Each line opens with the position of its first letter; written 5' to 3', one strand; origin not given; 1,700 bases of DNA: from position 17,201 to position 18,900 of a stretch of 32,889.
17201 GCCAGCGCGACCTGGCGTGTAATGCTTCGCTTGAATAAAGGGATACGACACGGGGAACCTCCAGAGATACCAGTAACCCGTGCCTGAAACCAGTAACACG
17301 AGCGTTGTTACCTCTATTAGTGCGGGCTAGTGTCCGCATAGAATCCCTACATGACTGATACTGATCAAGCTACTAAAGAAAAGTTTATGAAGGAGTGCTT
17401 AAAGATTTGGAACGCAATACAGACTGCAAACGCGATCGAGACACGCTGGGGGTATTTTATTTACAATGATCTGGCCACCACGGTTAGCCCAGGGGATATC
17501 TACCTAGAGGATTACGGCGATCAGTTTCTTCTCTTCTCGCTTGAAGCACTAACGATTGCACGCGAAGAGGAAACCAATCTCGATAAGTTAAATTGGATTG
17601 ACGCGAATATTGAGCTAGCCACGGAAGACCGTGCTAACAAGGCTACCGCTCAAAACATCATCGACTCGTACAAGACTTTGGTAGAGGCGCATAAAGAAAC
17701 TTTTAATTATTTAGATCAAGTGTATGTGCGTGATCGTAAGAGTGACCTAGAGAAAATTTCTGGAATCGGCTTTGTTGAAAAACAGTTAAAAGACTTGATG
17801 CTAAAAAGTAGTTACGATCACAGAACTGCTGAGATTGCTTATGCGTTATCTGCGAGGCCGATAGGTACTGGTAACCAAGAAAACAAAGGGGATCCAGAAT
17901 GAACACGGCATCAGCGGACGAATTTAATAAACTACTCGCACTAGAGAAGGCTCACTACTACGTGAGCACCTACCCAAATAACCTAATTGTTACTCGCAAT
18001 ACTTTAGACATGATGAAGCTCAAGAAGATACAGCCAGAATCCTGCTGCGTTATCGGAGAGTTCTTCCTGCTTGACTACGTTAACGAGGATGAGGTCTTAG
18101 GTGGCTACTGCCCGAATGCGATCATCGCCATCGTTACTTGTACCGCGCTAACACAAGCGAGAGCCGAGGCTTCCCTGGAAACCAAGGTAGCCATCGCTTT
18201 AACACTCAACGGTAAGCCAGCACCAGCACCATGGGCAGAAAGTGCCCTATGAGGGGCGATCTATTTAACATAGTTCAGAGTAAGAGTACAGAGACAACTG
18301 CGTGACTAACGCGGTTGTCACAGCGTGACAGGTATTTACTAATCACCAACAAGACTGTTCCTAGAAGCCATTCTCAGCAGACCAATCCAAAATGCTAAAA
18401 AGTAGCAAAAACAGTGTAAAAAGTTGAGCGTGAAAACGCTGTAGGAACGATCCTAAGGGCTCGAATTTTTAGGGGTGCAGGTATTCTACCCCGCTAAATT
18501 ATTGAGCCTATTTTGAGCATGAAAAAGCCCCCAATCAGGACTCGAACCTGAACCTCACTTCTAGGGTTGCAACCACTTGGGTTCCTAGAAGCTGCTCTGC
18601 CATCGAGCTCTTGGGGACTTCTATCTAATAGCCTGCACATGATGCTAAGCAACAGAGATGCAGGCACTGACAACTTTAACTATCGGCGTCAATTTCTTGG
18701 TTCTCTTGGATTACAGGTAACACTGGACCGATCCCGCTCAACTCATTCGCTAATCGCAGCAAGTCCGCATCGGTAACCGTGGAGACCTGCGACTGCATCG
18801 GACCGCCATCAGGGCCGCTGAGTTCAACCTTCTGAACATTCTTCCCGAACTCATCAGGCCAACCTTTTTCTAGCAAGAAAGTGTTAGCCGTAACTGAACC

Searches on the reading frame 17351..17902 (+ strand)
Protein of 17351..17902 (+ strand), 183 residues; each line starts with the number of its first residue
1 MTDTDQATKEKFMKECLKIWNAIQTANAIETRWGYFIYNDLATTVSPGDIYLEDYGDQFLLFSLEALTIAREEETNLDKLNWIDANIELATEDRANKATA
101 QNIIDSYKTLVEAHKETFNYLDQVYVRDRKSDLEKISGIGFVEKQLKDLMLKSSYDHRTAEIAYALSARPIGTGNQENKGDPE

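Call 67: search_protein_families(library=pfam, proteins=[window:17351-17902:+], max_evalue=0.01)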
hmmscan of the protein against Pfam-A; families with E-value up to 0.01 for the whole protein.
window:17351-17902:+ (183 aa): 0 families

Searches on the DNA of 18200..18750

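Call 85: search_rna_families(source=window, start=18200, end=18750, threshold=evalue, max_evalue=1)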
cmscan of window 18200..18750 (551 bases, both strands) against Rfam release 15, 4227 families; matches with E-value up to 1: 3.
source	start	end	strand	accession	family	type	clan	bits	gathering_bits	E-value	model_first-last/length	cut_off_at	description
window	18528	18583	-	RF01684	mascRNA-menRNA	Gene;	-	22.8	42.5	0.032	1-56/56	no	MALAT1-associated small cytoplasmic RNA/MEN beta RNA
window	18535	18609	-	RF00005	tRNA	Gene; tRNA;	CL00001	18.1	29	0.5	9-63/71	no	tRNA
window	18454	18575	-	RF02553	YrlA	Gene; sRNA;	-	17.1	69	0.87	1-114/114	no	Y RNA-like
